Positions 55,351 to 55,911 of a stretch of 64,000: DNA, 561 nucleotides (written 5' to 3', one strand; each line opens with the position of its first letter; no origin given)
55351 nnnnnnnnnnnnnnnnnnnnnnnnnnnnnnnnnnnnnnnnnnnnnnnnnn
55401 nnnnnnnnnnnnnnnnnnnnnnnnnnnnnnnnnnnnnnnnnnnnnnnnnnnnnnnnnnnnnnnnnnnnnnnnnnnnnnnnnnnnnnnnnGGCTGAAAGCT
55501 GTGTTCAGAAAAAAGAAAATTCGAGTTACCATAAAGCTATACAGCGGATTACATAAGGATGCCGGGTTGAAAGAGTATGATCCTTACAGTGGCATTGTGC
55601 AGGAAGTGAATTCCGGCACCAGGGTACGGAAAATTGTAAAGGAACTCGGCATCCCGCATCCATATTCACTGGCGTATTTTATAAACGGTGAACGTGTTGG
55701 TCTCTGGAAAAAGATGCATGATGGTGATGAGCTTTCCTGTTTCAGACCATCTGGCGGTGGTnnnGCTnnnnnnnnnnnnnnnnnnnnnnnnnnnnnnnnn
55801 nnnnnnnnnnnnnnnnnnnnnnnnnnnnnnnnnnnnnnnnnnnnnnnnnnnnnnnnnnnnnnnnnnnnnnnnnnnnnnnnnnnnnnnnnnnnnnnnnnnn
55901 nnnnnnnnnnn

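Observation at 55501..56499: GG-tailed MoaD/ThiS-like protein at the 3' end of the hydrogenase operon, convergent with ttcA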

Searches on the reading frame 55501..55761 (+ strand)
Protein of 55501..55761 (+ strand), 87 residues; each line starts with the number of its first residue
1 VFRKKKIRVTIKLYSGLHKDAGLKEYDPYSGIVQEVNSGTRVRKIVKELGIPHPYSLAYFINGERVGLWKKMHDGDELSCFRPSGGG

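Call 3: search_protein_families(library=pfam, proteins=[window:55501-55761:+], max_evalue=0.1)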
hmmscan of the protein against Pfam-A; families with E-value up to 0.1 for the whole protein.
window:55501-55761:+ (87 aa): 3 families
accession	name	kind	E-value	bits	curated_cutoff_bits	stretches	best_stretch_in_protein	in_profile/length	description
PF02597.26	ThiS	-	0.00014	22.8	22.5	1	32-87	14-76/76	ThiS family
PF14451.12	Ub-Mut7C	-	0.00015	22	23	1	23-79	16-72/81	Mut7-C ubiquitin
PF17209.9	Hfq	-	0.04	14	27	1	2-35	9-42/64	Hfq protein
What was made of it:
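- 55501..55764 (+): MoaD/ThiS-family ubiquitin-like (beta-grasp) sulfur-carrier-type gene. 87 aa, GTG start, C-terminus ...PSGGG-stop. Pfam ThiS 22.8 bits against a cut-off of 22.5: call 3.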

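Call 4: search_protein_families(library=ncbifam, proteins=[window:55501-55761:+], max_evalue=0.1)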
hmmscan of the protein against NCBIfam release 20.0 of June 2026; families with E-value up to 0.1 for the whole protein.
window:55501-55761:+ (87 aa): 2 families
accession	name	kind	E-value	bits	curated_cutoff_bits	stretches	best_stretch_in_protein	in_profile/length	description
TIGR02383.1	Hfq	equivalog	0.014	15.3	61.7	1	2-35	11-44/61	RNA chaperone Hfq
TIGR01687.1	moaD_arch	subfamily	0.028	14.9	49.5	1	42-87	42-88/88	MoaD family protein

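Call 6: find_homologous_proteins(query=window:55501-55761:+, max_evalue=0.001)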
Query window:55501-55761:+ (87 aa): 6 proteins with E <= 0.001 among 6 candidates.
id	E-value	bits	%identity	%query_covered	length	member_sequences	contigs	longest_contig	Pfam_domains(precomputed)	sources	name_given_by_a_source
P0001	3.5e-47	176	89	100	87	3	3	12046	-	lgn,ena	-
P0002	3.5e-43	164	82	100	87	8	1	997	-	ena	-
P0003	3.6e-39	151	77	100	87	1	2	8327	-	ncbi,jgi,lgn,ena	-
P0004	3.1e-30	122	62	100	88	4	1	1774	-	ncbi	-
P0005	1.1e-29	120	59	100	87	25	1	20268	-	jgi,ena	-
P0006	1.6e-29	120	60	100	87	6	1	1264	-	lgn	-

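Call 8: find_encoding_contigs(protein=P0005, flank=10000, max_places=4)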
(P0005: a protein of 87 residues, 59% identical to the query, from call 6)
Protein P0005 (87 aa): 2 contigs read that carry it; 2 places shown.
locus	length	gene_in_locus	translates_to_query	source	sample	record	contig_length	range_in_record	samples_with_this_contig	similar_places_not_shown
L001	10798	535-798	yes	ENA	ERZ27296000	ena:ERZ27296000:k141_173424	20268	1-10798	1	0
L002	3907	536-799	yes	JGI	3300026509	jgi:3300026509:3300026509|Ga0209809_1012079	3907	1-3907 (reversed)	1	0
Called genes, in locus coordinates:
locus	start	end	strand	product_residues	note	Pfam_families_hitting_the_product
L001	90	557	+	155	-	PF14697:Fer4_21 (weak), PF00037:Fer4, PF12797:Fer4_2 (weak), PF12837:Fer4_6 (weak), PF13237:Fer4_10, PF12838:Fer4_7, PF13183:Fer4_8 (weak), PF13187:Fer4_9, +4 more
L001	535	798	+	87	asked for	-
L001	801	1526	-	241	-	PF01171:ATP_bind_3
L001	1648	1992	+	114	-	PF00072:Response_reg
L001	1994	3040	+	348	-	PF00027:cNMP_binding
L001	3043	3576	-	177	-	PF03551:PadR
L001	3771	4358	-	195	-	PF01330:RuvA_N, PF00633:HHH (faint), PF14520:HHH_5, PF07499:RuvA_C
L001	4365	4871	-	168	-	PF02075:RuvC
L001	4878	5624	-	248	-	PF20772:TACO1_YebC_N, PF01709:Transcrip_reg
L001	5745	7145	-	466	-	PF07719:TPR_2 (faint), PF13176:TPR_7 (faint), PF13181:TPR_8 (faint), PF13424:TPR_12 (faint), PF13428:TPR_14 (faint), PF13432:TPR_16 (faint), PF14938:SNAP (faint), PF21033:RMD1-3 (faint)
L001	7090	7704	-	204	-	PF01195:Pept_tRNA_hydro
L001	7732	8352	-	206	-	PF01386:Ribosomal_L25p, PF14693:Ribosomal_TL5_C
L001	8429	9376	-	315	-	PF13793:Pribosyltran_N, PF00156:Pribosyltran, PF14572:Pribosyl_synth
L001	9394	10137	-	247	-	PF00483:NTP_transferase, PF01128:IspD, PF02348:CTP_transf_3, PF12804:NTP_transf_3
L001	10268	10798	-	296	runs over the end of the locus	PF00288:GHMP_kinases_N, PF08544:GHMP_kinases_C (weak)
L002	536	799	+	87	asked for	-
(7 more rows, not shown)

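Call 10: find_related_loci(query=A1, collection=genome_contigs, flank=10000)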
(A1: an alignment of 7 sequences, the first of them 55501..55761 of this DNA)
Query A1 (87 aa) in genome_contigs; peptide patterns used: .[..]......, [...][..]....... (x = any residue, [..] = any of these).
57 stretches matched a pattern; 8 encode a relative of the query (tblastn E <= 1e-3); 8 distinct loci.
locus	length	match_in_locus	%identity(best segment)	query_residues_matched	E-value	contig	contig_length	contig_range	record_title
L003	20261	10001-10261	82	1-87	1e-47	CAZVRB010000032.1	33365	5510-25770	MAG TPA_asm: uncultured Leptospiraceae bacterium isolate binchicken_co13_469 genome assembly, contig: NODE_1517_length_3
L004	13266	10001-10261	80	1-87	9e-47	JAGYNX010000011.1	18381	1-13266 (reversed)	MAG: Spirochaetes bacterium isolate M55B154 11, whole genome shotgun sequence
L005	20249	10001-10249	60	1-83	4e-33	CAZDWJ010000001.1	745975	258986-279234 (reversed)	MAG TPA_asm: uncultured Leptospira sp. isolate binchicken_co40_101 genome assembly, contig: NODE_3_length_745975_cov_9.5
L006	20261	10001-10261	61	1-87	2e-31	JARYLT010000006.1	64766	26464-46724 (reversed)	MAG: Spirochaetota bacterium isolate A05DMB-I-13 NODE_6_length_64766_cov_4.370929, whole genome shotgun sequence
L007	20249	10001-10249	54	1-83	3e-31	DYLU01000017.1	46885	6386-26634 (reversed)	MAG TPA_asm: Leptospira biflexa isolate SulCav_AS07-7_37_12 SulCav_AS07_7_652_length_46885_cov_7_546914, whole genome sh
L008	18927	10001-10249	55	1-83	1e-26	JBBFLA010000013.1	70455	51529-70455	MAG: Spirochaetota bacterium isolate Uz-U4-13 NODE_13_length_70455_cov_13.334565, whole genome shotgun sequence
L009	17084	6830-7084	47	3-87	6e-26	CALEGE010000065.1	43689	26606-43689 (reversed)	MAG TPA_asm: uncultured Spirochaetia bacterium isolate SRR1562008_bin.80_CONCOCT_v1.1_MAG genome assembly, contig: ERZ72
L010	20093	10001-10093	87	57-87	1e-16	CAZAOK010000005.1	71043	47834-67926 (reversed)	MAG TPA_asm: uncultured Leptospiraceae bacterium isolate SRP252850_co1_61 genome assembly, contig: NODE_401_length_71043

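Call 14: search_protein_representatives(alignment_id=A1)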
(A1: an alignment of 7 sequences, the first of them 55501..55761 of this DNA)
Query: 7 sequences, 87 profile positions. Proteins with E-value up to 0.001 (for the whole library): 100; up to 1e-10: 38; up to 1e-30: 0. The best 100 are listed.
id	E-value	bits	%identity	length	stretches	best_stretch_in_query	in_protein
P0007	2.7e-26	108.0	-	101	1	1-87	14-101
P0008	5.5e-26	107.0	-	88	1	4-87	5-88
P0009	7.4e-26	106.6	-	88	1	3-87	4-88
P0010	3.8e-24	101.1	-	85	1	4-87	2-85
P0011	4.4e-24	101.0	-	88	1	4-87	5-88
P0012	4.8e-22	94.4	-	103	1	3-87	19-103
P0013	5.0e-22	94.4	-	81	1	8-87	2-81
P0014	1.2e-21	93.1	-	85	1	5-87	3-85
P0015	4.2e-20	88.2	-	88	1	3-87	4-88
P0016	7.5e-20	87.4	-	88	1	1-87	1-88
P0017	2.1e-19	86.0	-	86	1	4-87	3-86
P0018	1.0e-18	83.7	-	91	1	3-87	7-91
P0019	1.2e-18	83.6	-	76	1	13-87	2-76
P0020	5.5e-18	81.4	-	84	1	7-87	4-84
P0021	7.0e-18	81.1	-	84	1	5-87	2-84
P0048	2.9e-10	56.7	-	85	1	5-87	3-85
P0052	4.2e-09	52.9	-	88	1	3-87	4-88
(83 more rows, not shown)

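Call 17: find_homologous_proteins(query=A2, max_evalue=0.00001)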
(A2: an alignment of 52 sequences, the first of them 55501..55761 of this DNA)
Query A2 (52 sequences) (87 aa, profile of the alignment): 25 proteins with E <= 0.00001 among 937 candidates.
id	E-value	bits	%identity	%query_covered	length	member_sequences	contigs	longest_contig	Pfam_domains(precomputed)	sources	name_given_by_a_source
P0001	1.5e-33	132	89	100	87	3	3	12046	-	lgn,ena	-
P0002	3.6e-33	131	82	100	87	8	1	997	-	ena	-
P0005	5.9e-33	131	59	100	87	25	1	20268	-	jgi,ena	-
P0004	7.5e-32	127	62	100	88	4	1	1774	-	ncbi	-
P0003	9.8e-32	127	77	100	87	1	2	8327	-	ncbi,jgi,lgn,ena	-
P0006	1.4e-30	123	60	100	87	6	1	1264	-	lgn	-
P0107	4.4e-27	112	41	100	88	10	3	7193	PF02597.27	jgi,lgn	jgi:molybdopterin converting factor small subunit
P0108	5.4e-27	111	40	97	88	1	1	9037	PF02597.27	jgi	jgi:sulfur carrier protein ThiS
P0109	9.1e-27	111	45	100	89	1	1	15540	-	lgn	-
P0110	1.1e-26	110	52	93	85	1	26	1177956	-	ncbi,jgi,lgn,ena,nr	ncbi:MAG TPA: hypothetical protein PKM65_10845 [Spirochaetota bacterium]|nr:hypothetical protein [Sp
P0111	1.3e-26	110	44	100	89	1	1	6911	-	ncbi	-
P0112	1.3e-26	110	48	93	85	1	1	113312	-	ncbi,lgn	-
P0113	2.1e-25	106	43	100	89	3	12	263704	-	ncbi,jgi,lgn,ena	-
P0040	4.0e-25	105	35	100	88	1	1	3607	-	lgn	-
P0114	1.2e-24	104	36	97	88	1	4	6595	PF02597.27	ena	-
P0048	1.5e-23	100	32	97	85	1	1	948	-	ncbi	-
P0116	1.7e-22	97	41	93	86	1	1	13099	-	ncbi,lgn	-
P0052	1.3e-20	91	29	98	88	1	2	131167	-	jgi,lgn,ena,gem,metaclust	metaclust:\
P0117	2.9e-20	90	29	98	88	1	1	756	PF02597.27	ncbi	-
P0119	6.0e-13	66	28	74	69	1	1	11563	PF02597.27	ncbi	-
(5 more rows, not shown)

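Call 19: find_encoding_contigs(protein=P0110, flank=7000, max_places=2)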
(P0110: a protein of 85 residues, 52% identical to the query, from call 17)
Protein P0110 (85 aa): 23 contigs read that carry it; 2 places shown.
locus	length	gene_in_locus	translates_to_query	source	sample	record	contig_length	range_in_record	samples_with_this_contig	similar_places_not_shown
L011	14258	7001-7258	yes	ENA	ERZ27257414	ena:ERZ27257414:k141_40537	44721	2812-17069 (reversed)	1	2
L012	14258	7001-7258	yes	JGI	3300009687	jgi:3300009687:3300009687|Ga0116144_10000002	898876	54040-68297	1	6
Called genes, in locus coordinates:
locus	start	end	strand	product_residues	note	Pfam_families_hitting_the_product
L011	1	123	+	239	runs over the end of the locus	PF13189:Cytidylate_kin2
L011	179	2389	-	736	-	PF00141:peroxidase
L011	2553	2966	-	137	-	PF01475:FUR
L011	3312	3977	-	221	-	-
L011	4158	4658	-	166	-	-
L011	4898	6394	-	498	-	PF00478:IMPDH, PF00571:CBS, PF01070:FMN_dh (weak), PF03060:NMO (weak)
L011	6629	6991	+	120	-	PF03692:CxxCxxCC (weak)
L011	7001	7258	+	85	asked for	-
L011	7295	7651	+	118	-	PF00072:Response_reg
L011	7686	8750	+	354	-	PF00027:cNMP_binding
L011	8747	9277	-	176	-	PF03551:PadR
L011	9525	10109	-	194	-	PF01330:RuvA_N, PF00633:HHH (faint), PF14520:HHH_5, PF07499:RuvA_C (weak)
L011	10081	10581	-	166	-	PF02075:RuvC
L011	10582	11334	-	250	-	PF20772:TACO1_YebC_N, PF01709:Transcrip_reg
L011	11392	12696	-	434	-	PF00515:TPR_1 (faint), PF07719:TPR_2 (faint), PF13176:TPR_7 (faint), PF13181:TPR_8 (faint), PF13428:TPR_14 (faint), PF13424:TPR_12 (faint), PF13414:TPR_11 (faint), PF13432:TPR_16 (weak)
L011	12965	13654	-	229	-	-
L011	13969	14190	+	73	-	-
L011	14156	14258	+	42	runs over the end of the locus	-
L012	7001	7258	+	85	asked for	-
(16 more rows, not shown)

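Call 20: find_encoding_contigs(protein=P0113, flank=7000, max_places=2)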
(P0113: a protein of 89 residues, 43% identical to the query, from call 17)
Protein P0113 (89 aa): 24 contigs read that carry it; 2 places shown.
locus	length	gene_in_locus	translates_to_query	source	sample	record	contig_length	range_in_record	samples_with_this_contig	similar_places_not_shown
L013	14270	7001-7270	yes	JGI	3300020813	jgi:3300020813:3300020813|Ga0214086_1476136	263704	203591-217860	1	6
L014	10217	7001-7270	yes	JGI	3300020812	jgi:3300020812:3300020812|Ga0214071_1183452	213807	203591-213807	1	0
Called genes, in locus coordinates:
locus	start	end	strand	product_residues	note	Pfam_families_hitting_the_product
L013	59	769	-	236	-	PF00300:His_Phos_1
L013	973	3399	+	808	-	-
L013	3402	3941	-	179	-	-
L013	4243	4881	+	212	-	PF09335:VTT_dom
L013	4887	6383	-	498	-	PF00478:IMPDH, PF01070:FMN_dh (weak), PF00571:CBS (weak), PF03060:NMO, PF00977:His_biosynth (faint), PF04131:NanE (faint)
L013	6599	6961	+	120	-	PF03692:CxxCxxCC (weak)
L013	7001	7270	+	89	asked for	-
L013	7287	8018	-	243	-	PF01171:ATP_bind_3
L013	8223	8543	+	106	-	PF00072:Response_reg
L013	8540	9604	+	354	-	PF00027:cNMP_binding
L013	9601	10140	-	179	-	PF03551:PadR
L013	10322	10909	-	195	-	PF00633:HHH (faint), PF01330:RuvA_N, PF14520:HHH_5, PF07499:RuvA_C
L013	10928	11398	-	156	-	PF02075:RuvC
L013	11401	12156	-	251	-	PF20772:TACO1_YebC_N, PF01709:Transcrip_reg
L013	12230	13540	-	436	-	PF13428:TPR_14 (faint), PF13432:TPR_16 (faint), PF00515:TPR_1 (faint), PF07719:TPR_2 (faint), PF13176:TPR_7 (faint), PF13371:TPR_9 (faint), PF13424:TPR_12 (faint), PF13181:TPR_8 (weak), +1 more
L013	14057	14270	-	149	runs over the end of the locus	-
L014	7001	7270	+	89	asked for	-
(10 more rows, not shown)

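Call 21: find_encoding_contigs(protein=P0052, flank=7000, max_places=2)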
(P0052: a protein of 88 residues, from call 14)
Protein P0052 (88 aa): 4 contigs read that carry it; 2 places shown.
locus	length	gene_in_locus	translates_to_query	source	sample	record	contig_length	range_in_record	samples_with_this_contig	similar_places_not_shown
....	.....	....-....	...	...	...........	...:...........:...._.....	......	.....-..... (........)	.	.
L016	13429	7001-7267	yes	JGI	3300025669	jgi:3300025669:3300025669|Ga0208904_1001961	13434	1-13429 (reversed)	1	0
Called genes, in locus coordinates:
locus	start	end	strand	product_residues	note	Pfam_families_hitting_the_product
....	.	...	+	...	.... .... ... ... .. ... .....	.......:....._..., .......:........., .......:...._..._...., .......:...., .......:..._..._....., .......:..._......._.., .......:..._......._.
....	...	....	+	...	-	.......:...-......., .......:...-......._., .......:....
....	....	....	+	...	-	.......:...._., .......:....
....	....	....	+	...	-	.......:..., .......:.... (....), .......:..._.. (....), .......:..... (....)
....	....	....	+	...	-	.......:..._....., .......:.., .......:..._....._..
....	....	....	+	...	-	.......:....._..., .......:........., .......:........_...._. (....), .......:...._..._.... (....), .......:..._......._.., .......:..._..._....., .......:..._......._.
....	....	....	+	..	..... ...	-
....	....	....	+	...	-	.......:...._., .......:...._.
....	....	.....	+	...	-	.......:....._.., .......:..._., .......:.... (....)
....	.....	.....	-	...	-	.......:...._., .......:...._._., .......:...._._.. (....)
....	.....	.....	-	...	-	-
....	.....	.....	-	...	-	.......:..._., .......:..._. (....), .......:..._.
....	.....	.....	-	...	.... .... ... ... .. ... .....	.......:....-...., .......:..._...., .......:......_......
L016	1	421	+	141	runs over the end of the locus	?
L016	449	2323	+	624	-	PF00501:AMP-binding, PF13193:AMP-binding_C, PF02036:SCP2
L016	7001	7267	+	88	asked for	-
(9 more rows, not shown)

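Call 23: predict_structure(alignment_id=A2)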
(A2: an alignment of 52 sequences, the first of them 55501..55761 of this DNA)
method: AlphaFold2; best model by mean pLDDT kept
length: 87 residues; sequences in the alignment: 52
mean_pLDDT: 87.4   pTM: 0.74
mean pLDDT of the five models: 87.4, 85.8, 84.4, 82.0, 81.3
residues with pLDDT >= 90: 47; 70-90: 33; 50-70: 5; < 50: 2
segments of 3 or more residues with pLDDT < 50: none
pLDDT, mean of each block of 10 residues (from residue 1): 80 88 84 92 91 89 94 94 68
secondary structure, 60 per line:
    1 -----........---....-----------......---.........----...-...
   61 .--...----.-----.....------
elements in order: E6-13 H17-20 E32-37 H42-49 E58-61 E64-66 E77-81
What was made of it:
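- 55501..55764 (+): AlphaFold2 pLDDT 87.4: call 23.
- On ThiS/MoaD beta-grasp sulfur-carrier superfamily (Pfam PF02597): AlphaFold2 with a 52-sequence alignment gave pLDDT 87.4 and pTM 0.74 (call 23).
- Checked: The AlphaFold2 model has pLDDT 87.4 and a beta-grasp topology (call 23).
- AlphaFold2 pLDDT 87.4 (call 23).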

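Call 24: find_encoding_contigs(protein=P0112, flank=6000, max_places=1)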
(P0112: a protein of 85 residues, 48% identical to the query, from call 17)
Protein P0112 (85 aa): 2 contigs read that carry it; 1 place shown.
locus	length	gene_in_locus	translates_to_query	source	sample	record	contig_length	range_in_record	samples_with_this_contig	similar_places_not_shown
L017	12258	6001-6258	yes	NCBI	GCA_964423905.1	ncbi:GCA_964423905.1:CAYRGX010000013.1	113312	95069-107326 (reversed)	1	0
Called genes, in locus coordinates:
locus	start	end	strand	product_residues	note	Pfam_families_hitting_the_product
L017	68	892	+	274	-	PF01978:TrmB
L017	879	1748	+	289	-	PF01063:Aminotran_4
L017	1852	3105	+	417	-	PF00464:SHMT, PF01212:Beta_elim_lyase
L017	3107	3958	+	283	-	PF00149:Metallophos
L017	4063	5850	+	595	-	PF06874:FBPase_2, PF00149:Metallophos (faint)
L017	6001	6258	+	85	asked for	-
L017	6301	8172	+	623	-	PF02730:AFOR_N, PF01314:AFOR_C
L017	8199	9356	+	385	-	PF00465:Fe-ADH, PF25137:ADH_Fe_C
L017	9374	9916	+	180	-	-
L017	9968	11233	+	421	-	PF00465:Fe-ADH, PF13685:Fe-ADH_2 (weak), PF25137:ADH_Fe_C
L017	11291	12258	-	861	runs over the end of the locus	PF01553:Acyltransferase, PF19277:GPAT_C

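Call 25: find_encoding_contigs(protein=P0109, flank=6000, max_places=1)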
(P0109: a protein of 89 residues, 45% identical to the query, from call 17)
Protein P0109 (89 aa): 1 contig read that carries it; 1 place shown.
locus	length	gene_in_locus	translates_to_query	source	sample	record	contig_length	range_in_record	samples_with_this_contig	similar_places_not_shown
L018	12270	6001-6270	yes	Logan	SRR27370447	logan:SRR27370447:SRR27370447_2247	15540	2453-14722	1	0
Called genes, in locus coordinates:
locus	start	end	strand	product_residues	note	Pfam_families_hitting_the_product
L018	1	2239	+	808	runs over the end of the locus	-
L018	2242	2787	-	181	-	-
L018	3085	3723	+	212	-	PF09335:VTT_dom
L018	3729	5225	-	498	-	PF00478:IMPDH, PF01070:FMN_dh (weak), PF00571:CBS (weak), PF03060:NMO, PF00977:His_biosynth (faint)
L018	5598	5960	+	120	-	PF03692:CxxCxxCC (weak)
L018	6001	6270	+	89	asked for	-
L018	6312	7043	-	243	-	PF01171:ATP_bind_3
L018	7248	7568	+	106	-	PF00072:Response_reg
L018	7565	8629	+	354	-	PF00027:cNMP_binding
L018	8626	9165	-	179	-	PF03551:PadR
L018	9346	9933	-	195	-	PF01330:RuvA_N, PF14520:HHH_5, PF07499:RuvA_C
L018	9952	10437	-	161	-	PF02075:RuvC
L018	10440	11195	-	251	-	PF20772:TACO1_YebC_N, PF01709:Transcrip_reg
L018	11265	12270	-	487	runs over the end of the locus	PF00515:TPR_1 (faint), PF07719:TPR_2 (faint), PF13181:TPR_8 (faint), PF13371:TPR_9 (faint), PF13424:TPR_12 (faint), PF13428:TPR_14 (faint), PF14559:TPR_19 (faint), PF13432:TPR_16 (faint)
